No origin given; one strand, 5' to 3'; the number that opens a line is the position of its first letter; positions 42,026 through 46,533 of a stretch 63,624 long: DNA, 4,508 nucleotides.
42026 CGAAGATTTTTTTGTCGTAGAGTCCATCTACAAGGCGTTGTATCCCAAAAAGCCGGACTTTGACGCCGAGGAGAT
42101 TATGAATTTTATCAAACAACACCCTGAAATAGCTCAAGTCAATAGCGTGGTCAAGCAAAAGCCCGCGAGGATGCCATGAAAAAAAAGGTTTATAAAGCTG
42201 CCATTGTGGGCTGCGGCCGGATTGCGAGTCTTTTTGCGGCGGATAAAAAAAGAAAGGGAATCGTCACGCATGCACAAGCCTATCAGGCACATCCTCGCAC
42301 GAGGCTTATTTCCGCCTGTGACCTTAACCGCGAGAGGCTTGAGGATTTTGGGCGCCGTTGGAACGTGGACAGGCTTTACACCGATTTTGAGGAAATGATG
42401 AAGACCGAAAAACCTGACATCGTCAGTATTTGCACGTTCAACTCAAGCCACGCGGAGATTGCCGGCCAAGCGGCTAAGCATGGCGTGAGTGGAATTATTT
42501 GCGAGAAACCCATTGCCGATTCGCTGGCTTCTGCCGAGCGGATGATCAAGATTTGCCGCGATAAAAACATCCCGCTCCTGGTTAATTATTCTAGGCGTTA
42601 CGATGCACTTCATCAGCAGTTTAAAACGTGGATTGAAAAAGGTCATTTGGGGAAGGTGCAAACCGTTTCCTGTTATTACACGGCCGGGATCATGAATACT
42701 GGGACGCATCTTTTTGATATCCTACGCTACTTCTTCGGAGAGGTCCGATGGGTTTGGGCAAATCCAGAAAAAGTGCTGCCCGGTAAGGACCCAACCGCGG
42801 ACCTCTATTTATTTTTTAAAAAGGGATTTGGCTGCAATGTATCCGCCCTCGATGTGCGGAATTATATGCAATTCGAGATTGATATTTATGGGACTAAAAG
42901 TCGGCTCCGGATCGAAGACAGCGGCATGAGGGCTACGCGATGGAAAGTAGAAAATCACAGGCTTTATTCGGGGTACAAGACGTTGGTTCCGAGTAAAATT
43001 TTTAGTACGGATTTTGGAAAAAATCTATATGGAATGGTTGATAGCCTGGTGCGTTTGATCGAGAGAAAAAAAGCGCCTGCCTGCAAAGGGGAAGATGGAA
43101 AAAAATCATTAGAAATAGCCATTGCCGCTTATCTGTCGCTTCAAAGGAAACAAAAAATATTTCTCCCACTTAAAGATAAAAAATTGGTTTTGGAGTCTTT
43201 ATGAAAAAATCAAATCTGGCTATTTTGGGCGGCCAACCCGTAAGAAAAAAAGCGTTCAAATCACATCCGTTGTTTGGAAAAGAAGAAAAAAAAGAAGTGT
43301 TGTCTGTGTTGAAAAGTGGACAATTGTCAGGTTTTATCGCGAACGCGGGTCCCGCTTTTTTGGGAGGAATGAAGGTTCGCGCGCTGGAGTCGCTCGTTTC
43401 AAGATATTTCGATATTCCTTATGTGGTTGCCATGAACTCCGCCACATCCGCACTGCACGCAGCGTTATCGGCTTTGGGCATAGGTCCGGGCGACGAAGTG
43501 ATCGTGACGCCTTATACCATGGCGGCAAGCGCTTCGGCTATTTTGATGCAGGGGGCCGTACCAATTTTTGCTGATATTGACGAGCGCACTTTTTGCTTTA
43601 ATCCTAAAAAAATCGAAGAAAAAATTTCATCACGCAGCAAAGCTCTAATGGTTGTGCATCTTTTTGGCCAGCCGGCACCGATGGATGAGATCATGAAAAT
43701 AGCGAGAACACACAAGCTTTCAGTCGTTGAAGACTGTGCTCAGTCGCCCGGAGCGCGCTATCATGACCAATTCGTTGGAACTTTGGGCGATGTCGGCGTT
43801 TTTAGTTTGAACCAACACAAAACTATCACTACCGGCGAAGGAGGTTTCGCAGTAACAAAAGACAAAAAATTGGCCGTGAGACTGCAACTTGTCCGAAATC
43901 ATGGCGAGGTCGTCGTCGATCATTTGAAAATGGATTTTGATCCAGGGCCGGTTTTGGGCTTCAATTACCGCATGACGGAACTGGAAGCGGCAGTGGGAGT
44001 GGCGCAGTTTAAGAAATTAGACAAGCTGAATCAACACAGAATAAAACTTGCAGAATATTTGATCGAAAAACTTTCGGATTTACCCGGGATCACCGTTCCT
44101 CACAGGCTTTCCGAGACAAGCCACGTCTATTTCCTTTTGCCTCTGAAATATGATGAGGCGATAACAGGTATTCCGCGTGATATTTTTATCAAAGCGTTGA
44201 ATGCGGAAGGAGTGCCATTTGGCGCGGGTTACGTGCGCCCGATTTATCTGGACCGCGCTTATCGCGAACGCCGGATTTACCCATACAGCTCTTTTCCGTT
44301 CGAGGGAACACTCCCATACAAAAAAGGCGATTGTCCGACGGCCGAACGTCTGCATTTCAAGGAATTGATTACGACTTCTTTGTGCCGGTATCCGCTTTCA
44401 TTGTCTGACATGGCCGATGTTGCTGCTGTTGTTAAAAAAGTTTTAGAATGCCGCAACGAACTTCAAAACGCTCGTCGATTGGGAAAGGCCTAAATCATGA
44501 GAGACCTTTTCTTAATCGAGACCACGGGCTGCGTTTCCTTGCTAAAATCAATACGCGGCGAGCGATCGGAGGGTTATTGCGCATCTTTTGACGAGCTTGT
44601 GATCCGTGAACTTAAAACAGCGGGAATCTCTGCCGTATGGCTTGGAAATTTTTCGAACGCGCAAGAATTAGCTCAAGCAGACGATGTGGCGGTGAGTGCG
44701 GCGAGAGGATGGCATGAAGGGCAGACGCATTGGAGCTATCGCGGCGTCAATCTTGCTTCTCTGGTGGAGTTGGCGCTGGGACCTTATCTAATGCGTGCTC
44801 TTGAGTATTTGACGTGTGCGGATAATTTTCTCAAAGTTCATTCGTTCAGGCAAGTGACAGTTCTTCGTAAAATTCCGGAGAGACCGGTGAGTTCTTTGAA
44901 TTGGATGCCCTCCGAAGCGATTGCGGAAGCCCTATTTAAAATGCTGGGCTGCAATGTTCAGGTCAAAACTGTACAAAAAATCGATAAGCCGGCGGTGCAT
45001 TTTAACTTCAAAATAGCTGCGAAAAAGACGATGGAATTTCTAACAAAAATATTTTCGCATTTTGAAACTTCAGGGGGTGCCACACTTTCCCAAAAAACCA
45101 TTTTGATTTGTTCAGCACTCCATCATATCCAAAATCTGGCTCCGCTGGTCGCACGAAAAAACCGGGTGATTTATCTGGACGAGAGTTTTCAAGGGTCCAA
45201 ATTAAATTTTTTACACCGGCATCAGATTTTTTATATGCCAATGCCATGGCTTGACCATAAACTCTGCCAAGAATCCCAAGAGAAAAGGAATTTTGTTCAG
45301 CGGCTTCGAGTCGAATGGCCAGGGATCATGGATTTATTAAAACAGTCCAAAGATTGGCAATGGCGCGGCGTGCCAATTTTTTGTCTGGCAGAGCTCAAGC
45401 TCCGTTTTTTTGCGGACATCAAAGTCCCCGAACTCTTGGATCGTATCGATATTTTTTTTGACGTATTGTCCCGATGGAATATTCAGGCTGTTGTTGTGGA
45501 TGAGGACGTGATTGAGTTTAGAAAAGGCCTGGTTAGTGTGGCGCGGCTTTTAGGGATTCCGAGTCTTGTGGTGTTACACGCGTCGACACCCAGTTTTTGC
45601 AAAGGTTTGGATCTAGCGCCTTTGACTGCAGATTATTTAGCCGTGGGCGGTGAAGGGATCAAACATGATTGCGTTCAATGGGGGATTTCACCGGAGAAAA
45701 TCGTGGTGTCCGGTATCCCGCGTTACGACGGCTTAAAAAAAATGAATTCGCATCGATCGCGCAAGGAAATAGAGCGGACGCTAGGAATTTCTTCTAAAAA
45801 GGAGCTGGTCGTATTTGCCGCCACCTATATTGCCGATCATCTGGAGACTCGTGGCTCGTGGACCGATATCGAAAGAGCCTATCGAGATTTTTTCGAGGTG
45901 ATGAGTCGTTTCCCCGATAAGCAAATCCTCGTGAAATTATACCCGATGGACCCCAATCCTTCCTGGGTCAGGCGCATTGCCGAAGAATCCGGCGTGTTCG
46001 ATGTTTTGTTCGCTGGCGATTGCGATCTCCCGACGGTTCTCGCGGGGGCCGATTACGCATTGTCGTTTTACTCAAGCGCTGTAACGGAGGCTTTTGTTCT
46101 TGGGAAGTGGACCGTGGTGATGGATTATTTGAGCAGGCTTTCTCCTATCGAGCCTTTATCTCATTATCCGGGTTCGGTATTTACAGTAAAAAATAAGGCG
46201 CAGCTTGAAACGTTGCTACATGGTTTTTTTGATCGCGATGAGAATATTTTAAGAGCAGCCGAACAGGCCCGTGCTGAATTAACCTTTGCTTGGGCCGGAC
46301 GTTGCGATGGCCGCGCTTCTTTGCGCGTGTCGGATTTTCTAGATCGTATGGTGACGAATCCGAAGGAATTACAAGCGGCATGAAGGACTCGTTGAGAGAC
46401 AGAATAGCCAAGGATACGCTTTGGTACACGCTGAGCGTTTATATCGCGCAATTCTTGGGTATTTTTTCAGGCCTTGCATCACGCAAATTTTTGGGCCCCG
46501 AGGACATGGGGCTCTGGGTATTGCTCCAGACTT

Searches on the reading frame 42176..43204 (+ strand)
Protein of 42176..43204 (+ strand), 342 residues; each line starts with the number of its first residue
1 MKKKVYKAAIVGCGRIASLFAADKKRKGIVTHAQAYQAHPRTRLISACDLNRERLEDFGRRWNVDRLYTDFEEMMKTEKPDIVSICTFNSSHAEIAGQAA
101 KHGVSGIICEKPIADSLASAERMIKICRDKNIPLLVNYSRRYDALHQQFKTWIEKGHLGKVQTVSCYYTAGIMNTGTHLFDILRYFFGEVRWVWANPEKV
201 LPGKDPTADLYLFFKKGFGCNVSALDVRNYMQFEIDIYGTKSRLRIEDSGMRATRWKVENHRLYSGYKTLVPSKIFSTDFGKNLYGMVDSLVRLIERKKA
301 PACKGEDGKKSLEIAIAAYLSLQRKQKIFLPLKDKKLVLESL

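Call 3: search_protein_families(library=pfam, proteins=[window:42176-43204:+], max_evalue=0.001)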
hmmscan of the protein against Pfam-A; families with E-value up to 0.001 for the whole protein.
window:42176-43204:+ (342 aa): 3 families
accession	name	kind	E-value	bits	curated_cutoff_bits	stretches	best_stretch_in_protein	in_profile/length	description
PF01408.29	GFO_IDH_MocA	-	2.9e-23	83.3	24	1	8-138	3-120/120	Oxidoreductase family, NAD-binding Rossmann fold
PF02894.22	GFO_IDH_MocA_C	-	1.1e-10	42.2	22.9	1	173-328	44-216/218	Oxidoreductase family, C-terminal alpha/beta domain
PF22725.1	GFO_IDH_MocA_C3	-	1.9e-09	38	27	1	172-244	46-123/124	GFO/IDH/MocA C-terminal domain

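Call 4: search_protein_families(library=ncbifam, proteins=[window:42176-43204:+], max_evalue=0.001)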
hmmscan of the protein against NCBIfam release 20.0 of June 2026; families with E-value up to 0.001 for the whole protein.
window:42176-43204:+ (342 aa): 9 families
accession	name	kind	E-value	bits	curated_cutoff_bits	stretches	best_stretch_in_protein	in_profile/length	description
TIGR04380.1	myo_inos_iolG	equivalog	3.7e-35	121.4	355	1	7-327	3-328/330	inositol 2-dehydrogenase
NF040723.1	UDP-GlcNAcDh_Arch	equivalog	2.6e-26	92.9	450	1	31-321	14-300/302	UDP-N-acetylglucosamine 3-dehydrogenase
NF052479.1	LevoglcsnDh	equivalog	3.6e-19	68.7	650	1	47-168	41-161/386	levoglucosan dehydrogenase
NF041392.1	XylDh_Gfo6_Halo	equivalog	9.5e-16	57.5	350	1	67-172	70-174/350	D-xylose 1-dehydrogenase Gfo6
NF058563.1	BT_2159_fam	equivalog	6.2e-11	41.9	650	1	34-180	17-163/350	disaccharide 3-dehydrogenase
NF007574.0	PRK10206.1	equivalog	1.1e-10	41.1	352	1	68-168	54-153/345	oxidoreductase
NF052679.1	InsChiInosDhIolG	equivalog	2.2e-08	33.5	540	1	44-169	30-156/343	bifunctional inositol 2-dehydrogenase/D-chiro-inositol 1-dehydrogenase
NF058561.1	BT_2158_fam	equivalog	1e-07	31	750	1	43-172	58-188/487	glycoside 3-dehydrogenase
NF008607.0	PRK11579.1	subfamily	2.3e-06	26.9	330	1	62-167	47-151/346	oxidoreductase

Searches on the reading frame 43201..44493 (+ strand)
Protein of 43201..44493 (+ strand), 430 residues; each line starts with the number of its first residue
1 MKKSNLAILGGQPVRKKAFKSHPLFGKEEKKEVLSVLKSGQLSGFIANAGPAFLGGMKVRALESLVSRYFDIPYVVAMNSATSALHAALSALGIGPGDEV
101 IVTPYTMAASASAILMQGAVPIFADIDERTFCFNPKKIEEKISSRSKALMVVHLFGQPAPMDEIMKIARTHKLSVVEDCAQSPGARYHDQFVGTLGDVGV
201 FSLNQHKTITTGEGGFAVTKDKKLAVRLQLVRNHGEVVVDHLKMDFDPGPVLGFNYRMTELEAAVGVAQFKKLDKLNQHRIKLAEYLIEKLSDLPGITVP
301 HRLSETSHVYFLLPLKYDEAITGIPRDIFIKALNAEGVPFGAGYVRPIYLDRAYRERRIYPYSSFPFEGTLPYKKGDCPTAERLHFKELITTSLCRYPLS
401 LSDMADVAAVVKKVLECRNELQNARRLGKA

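Call 3: search_protein_families(library=pfam, proteins=[window:43201-44493:+], max_evalue=0.001)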
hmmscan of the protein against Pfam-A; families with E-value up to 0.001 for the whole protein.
window:43201-44493:+ (430 aa): 3 families
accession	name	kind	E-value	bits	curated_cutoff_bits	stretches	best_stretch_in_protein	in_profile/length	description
PF01041.23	DegT_DnrJ_EryC1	-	6.2e-93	312.3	19.8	1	53-366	20-329/360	DegT/DnrJ/EryC1/StrS aminotransferase family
PF00266.25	Aminotran_5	-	4.5e-07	29.6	21.5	1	66-300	52-302/371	Aminotransferase class-V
PF01212.27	Beta_elim_lyase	-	0.00032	20.6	27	1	58-297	33-271/288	Beta-eliminating lyase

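Call 4: search_protein_families(library=ncbifam, proteins=[window:43201-44493:+], max_evalue=0.001)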
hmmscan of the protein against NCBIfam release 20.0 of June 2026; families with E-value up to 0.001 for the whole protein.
window:43201-44493:+ (430 aa): 20 families
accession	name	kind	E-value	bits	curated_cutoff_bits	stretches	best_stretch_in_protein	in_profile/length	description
TIGR03588.1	PseC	equivalog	6.2e-70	236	423.5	1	55-358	28-339/380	UDP-4-amino-4,6-dideoxy-N-acetyl-beta-L-altrosamine transaminase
TIGR04181.1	NHT_00031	hypoth_equivalog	1e-62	212.1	420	1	22-339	5-321/359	LegC family aminotransferase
NF008658.2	PRK11658.1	equivalog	4e-60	203.5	631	1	21-357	8-336/379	UDP-4-amino-4-deoxy-L-arabinose aminotransferase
NF008687.0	PRK11706.1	equivalog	5e-52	176.9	375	1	59-340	33-316/375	dTDP-4-amino-4,6-dideoxygalactose transaminase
TIGR04427.1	PLP_DesI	equivalog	1e-49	169.7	650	1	4-358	6-344/390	dTDP-4-dehydro-6-deoxyglucose aminotransferase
NF011936.0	PRK15407.1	equivalog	1.8e-42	145.5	423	2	58-235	66-251/440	lipopolysaccharide biosynthesis protein RfbH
TIGR02379.1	ECA_wecE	subfamily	5.8e-42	143.8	434.85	1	63-312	37-295/376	dTDP-4-amino-4,6-dideoxy-D-glucose transaminase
NF040779.1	Sec_lyase_SclA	exception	2.9e-07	29.7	525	1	69-295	55-291/378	selenocysteine lyase SclA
NF009079.0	PRK12414.1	subfamily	1e-06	28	481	1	68-152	86-169/384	methionine aminotransferase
TIGR01977.1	am_tr_V_EF2568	hypoth_equivalog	1.2e-06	27.8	377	1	71-225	58-219/376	cysteine desulfurase family protein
NF004975.0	PRK06348.1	equivalog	1.4e-06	27.6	549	1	75-212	92-230/384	pyridoxal phosphate-dependent aminotransferase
NF005816.0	PRK07682.1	equivalog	2.1e-06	26.6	620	1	75-178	93-202/390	aminotransferase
NF006488.0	PRK08912.1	equivalog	2.1e-05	23.6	498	1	75-176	90-184/387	aminotransferase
NF041091.1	asp_aminotase_Arch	equivalog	2.3e-05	23.4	550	1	73-152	88-167/376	aspartate aminotransferase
NF006569.0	PRK09082.1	subfamily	3.6e-05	23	420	1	78-152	97-170/386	methionine aminotransferase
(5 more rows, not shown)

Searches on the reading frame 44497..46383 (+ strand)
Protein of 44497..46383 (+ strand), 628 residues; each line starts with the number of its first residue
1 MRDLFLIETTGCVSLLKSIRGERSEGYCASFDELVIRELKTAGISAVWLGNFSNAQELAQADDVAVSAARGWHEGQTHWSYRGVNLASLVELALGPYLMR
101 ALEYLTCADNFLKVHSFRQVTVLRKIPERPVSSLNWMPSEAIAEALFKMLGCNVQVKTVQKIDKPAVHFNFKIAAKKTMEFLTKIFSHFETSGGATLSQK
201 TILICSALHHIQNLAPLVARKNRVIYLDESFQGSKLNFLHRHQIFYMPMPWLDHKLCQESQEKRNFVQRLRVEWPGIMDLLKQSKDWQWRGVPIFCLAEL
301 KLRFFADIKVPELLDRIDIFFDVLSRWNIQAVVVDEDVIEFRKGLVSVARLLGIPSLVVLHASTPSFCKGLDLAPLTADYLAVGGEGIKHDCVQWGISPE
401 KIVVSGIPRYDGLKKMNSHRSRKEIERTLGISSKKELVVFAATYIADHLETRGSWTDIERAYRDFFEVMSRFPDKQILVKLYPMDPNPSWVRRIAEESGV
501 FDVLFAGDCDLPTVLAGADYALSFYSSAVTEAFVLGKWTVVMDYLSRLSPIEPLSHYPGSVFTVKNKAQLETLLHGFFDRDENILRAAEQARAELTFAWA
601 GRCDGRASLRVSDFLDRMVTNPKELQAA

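Call 3: search_protein_families(library=pfam, proteins=[window:44497-46383:+], max_evalue=0.001)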
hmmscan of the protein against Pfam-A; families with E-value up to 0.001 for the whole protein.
window:44497-46383:+ (628 aa): 1 family
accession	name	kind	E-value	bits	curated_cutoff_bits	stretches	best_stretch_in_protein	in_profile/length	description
PF04464.20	Glyphos_transf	-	2e-06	27.5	22.1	1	396-528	154-278/367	CDP-Glycerol:Poly(glycerophosphate) glycerophosphotransferase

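Call 4: search_protein_families(library=ncbifam, proteins=[window:44497-46383:+], max_evalue=0.001)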
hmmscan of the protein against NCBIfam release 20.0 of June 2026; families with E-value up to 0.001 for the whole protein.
window:44497-46383:+ (628 aa): 1 family
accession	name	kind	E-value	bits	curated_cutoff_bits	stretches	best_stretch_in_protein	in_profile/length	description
NF046086.1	BFO_1060_trans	domain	2.1e-13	50.2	200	1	400-618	128-363/365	BFO_1060 family glycosyltransferase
